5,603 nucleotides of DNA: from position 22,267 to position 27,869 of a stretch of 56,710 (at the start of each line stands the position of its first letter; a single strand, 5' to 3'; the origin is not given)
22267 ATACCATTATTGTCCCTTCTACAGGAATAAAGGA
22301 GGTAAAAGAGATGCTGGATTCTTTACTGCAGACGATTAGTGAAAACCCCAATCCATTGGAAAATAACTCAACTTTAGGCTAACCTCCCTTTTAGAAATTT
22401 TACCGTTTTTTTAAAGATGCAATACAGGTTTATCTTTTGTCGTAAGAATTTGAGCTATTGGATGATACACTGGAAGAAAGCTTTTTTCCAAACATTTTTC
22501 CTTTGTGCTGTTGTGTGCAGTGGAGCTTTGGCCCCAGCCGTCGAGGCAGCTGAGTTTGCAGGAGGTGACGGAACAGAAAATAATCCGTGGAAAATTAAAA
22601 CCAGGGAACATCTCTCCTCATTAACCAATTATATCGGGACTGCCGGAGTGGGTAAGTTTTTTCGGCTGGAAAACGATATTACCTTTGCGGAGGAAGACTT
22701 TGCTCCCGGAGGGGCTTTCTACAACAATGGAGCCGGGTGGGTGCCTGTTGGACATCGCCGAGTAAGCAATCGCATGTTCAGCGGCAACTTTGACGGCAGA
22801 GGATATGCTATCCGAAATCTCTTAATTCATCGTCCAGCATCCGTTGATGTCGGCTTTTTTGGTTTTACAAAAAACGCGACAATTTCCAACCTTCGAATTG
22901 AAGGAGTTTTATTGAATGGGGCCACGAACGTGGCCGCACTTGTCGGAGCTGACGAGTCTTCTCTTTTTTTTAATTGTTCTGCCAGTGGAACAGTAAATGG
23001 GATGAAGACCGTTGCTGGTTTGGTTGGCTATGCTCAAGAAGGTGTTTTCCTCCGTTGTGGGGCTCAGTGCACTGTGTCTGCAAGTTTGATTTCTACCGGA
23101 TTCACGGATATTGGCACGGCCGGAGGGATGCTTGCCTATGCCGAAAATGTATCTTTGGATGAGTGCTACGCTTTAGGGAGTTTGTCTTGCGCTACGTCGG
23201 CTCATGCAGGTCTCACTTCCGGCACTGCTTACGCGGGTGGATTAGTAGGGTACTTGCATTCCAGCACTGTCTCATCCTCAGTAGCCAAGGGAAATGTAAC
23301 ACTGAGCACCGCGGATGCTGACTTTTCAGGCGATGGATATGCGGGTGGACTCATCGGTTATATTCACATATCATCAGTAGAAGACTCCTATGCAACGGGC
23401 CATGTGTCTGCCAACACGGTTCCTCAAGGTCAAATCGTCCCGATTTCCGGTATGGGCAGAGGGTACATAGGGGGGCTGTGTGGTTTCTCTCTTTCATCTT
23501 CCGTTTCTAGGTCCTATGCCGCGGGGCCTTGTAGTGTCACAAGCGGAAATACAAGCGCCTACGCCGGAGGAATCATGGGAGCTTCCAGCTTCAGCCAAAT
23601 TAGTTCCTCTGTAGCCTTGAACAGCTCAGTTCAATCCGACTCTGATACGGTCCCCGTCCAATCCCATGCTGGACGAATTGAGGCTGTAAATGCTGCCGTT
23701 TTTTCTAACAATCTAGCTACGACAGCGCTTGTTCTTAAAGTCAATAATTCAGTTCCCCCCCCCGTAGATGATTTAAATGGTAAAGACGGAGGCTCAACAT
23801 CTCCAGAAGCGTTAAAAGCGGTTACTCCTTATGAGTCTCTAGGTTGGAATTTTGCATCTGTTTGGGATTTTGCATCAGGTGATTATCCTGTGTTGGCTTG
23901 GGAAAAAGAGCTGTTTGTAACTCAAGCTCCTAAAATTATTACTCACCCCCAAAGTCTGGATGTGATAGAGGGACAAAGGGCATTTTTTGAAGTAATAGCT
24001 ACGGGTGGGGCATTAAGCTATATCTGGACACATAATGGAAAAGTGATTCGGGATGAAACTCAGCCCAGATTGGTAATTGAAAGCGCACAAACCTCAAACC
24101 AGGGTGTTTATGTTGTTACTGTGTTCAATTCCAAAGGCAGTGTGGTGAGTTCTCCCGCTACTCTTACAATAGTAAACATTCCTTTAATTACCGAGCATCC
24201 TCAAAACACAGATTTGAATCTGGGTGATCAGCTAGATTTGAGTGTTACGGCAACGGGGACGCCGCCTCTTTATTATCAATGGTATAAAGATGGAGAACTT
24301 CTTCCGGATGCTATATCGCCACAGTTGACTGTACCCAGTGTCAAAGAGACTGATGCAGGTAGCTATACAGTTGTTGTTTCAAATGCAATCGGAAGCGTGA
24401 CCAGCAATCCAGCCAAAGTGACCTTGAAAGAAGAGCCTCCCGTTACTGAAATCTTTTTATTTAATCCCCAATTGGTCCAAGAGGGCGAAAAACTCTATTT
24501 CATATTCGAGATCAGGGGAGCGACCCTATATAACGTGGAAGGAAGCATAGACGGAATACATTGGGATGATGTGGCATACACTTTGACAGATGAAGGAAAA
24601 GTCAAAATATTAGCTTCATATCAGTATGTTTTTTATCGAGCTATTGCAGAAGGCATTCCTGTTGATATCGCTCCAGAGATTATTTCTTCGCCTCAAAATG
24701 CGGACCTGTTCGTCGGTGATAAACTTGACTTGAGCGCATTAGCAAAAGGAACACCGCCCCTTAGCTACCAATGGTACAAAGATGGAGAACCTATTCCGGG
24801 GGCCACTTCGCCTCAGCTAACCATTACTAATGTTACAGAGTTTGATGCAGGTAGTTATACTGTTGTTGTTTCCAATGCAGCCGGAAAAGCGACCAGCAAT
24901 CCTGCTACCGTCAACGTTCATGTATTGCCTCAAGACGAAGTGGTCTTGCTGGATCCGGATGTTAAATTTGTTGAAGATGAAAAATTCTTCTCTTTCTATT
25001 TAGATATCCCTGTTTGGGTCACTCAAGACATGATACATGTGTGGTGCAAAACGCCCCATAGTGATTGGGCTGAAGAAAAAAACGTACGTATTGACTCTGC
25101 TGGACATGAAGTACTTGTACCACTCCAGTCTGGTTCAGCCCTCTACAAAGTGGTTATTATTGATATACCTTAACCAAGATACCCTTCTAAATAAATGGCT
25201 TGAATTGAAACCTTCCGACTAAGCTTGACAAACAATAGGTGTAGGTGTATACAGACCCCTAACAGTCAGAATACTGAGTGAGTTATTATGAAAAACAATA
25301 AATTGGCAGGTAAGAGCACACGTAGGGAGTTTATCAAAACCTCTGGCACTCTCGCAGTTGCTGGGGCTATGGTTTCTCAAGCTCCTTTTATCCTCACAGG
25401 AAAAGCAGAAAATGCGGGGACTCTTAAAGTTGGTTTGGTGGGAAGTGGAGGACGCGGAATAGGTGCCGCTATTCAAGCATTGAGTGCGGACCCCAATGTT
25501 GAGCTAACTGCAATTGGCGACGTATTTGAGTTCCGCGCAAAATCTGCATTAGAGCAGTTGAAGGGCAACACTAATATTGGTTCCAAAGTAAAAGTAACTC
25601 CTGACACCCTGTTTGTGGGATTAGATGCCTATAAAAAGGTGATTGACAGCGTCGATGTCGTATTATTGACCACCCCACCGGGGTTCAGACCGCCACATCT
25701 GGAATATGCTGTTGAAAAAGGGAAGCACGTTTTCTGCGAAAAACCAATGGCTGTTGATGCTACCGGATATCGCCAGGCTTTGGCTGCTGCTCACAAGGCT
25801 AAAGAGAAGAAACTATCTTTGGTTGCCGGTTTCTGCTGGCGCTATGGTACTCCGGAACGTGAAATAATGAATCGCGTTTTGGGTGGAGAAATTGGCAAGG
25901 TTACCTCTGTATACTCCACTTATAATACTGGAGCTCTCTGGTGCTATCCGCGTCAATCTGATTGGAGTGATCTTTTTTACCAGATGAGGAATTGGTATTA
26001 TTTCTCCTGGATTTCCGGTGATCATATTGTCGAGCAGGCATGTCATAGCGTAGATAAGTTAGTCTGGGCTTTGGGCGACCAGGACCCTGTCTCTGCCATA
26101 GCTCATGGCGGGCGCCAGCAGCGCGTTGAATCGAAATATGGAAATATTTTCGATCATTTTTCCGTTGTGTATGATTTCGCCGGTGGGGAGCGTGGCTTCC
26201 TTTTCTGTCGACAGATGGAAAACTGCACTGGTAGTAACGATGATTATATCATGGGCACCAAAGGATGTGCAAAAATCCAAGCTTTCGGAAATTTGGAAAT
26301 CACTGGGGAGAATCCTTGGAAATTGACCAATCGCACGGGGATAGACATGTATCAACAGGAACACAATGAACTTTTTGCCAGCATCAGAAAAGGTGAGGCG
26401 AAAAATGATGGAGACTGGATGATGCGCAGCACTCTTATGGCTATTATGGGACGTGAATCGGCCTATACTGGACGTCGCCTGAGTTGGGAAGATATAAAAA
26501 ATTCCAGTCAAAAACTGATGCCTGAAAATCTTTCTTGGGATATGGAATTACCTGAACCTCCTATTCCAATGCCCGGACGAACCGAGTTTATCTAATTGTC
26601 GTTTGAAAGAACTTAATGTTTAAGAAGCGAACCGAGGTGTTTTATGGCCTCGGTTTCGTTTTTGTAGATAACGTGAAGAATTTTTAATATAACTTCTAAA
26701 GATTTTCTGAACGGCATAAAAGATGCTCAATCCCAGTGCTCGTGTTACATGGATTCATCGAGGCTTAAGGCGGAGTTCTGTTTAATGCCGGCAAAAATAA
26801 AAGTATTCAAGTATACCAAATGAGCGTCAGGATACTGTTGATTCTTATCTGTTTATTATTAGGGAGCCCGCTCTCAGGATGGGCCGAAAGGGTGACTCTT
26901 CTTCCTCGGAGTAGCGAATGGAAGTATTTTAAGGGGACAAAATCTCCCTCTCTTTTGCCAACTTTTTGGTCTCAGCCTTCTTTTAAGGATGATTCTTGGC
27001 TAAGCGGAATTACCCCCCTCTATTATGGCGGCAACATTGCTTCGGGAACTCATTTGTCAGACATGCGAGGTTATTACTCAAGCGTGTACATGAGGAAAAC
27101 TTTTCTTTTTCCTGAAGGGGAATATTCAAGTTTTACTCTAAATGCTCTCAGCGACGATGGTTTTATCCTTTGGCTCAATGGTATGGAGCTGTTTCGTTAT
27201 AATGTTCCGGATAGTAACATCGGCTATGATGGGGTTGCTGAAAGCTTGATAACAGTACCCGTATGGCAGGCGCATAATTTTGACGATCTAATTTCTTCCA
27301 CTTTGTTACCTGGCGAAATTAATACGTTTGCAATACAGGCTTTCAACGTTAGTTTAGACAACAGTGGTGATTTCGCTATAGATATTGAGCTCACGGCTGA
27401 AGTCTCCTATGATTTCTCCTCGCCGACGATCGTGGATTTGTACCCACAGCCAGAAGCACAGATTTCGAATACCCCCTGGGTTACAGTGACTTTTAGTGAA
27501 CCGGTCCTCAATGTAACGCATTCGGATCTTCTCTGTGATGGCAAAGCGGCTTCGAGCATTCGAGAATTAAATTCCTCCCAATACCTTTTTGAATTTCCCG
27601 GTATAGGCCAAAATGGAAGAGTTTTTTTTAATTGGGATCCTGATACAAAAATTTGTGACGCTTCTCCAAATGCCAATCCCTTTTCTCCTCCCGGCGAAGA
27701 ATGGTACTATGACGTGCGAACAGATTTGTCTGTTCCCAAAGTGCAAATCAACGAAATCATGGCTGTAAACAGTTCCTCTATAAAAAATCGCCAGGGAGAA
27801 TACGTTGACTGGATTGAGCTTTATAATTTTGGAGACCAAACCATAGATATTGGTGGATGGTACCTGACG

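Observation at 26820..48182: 21-kb tandem array of four secreted, catalytically intact CotH-type kinases in an apparent non-spore-former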

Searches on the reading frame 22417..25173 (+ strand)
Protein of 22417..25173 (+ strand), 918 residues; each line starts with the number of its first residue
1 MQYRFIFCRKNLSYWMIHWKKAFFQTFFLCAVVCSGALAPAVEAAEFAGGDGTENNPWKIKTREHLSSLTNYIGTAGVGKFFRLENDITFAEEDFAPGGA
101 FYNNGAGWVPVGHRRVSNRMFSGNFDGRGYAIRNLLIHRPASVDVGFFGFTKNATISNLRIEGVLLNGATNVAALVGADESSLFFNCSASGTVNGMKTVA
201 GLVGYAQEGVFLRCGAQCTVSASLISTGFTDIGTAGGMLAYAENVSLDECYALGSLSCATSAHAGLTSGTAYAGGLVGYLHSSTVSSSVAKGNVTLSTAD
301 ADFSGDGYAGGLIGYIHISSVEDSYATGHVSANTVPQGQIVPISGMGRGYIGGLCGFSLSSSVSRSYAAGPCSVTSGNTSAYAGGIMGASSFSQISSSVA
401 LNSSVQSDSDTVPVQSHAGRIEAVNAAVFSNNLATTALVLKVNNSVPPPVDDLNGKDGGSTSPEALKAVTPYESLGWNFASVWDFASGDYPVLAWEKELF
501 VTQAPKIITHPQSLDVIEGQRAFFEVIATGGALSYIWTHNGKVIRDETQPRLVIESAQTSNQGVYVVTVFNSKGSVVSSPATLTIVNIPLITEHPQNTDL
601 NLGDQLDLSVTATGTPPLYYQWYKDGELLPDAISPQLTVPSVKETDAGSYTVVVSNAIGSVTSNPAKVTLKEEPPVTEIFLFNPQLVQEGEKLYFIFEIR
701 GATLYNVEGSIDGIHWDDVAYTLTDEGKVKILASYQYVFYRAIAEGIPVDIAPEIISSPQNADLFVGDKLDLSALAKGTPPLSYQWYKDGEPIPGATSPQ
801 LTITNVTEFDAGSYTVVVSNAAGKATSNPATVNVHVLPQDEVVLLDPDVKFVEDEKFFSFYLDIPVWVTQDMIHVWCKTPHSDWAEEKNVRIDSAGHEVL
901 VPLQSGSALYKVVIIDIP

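Call 4: search_protein_families(library=pfam, proteins=[window:22417-25173:+], max_evalue=0.01)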
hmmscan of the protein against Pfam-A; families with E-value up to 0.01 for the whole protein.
window:22417-25173:+ (918 aa): 8 families
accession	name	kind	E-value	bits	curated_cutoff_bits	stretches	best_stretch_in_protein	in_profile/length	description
PF13927.12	Ig_3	-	2.2e-36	124.7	30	3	753-820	2-78/78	Immunoglobulin domain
PF07679.22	I-set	-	2.2e-33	114.6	23.7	3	753-828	1-85/90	Immunoglobulin I-set domain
PF13895.12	Ig_2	-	4.9e-29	100.8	27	3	753-834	2-79/79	Immunoglobulin domain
PF00047.31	ig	-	1.4e-13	51.4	21.8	2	761-827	2-79/81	Immunoglobulin domain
PF07581.17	Glug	-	5.2e-08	33.2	20.5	1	306-331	2-28/28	The GLUG motif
PF07686.23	V-set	-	1.7e-07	31.9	26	0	796-836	70-108/109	Immunoglobulin V-set domain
PF16681.11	Ig_5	-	0.00047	20.9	27.3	0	536-570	23-58/82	Ig-like domain on T-cell surface glycoprotein CD3 epsilon chain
PF20418.3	Herpes_gE_N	-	0.00077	19.8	24.5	0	794-831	86-123/129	Alphaherpesvirus glycoprotein E N-terminal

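Call 43: search_protein_families(library=ncbifam, proteins=[window:22417-25173:+], max_evalue=0.01)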
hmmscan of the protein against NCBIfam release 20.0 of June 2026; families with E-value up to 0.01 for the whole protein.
window:22417-25173:+ (918 aa): 2 families
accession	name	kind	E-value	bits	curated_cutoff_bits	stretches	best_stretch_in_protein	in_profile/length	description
TIGR04183.1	Por_Secre_tail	domain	0.001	19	23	0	535-577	24-66/72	T9SS type A sorting domain-containing protein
NF046021.1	ZmpC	exception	0.0035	14.6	3000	1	147-295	1084-1226/2181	zinc metalloprotease C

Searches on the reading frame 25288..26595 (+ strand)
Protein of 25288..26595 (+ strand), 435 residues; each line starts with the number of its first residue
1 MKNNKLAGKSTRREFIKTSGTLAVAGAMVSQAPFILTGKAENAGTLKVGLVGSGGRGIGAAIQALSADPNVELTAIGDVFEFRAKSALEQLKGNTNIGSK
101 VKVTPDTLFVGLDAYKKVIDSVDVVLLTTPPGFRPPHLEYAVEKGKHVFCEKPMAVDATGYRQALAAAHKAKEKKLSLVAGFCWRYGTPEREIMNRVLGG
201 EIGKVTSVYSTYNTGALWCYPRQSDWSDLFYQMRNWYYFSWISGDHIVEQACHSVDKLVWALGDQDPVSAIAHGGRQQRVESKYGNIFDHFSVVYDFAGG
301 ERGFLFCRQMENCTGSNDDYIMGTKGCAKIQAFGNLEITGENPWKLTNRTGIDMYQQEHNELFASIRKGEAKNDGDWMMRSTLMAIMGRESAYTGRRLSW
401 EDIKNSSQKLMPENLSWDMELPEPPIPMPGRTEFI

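Call 4: search_protein_families(library=pfam, proteins=[window:25288-26595:+], max_evalue=0.01)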
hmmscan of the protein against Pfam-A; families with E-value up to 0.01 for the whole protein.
window:25288-26595:+ (435 aa): 4 families
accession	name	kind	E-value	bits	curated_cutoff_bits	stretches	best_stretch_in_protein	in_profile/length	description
PF01408.29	GFO_IDH_MocA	-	2.1e-12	48.2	24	1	46-173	1-114/120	Oxidoreductase family, NAD-binding Rossmann fold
PF22725.1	GFO_IDH_MocA_C3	-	1.6e-07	31.8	27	1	196-327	7-122/124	GFO/IDH/MocA C-terminal domain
PF02894.22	GFO_IDH_MocA_C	-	6.8e-05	23.2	22.9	1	198-392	5-174/218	Oxidoreductase family, C-terminal alpha/beta domain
PF01113.26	DapB_N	-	0.001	19.6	25.6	0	47-148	2-94/124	Dihydrodipicolinate reductase, N-terminus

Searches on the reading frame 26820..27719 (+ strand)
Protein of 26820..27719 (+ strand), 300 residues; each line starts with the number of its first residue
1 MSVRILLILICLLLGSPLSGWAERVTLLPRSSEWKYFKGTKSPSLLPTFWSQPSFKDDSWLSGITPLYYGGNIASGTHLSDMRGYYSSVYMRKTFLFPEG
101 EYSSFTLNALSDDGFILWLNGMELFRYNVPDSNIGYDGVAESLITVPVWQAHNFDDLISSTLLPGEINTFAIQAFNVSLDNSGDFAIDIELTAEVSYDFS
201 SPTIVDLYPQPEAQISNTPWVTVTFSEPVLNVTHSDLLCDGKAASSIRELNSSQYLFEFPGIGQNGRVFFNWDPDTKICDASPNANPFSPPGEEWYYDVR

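Call 70: search_protein_families(library=pfam, proteins=[window:26820-27719:+], max_evalue=0.1)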
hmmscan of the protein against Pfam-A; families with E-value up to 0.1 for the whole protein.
window:26820-27719:+ (300 aa): 0 families
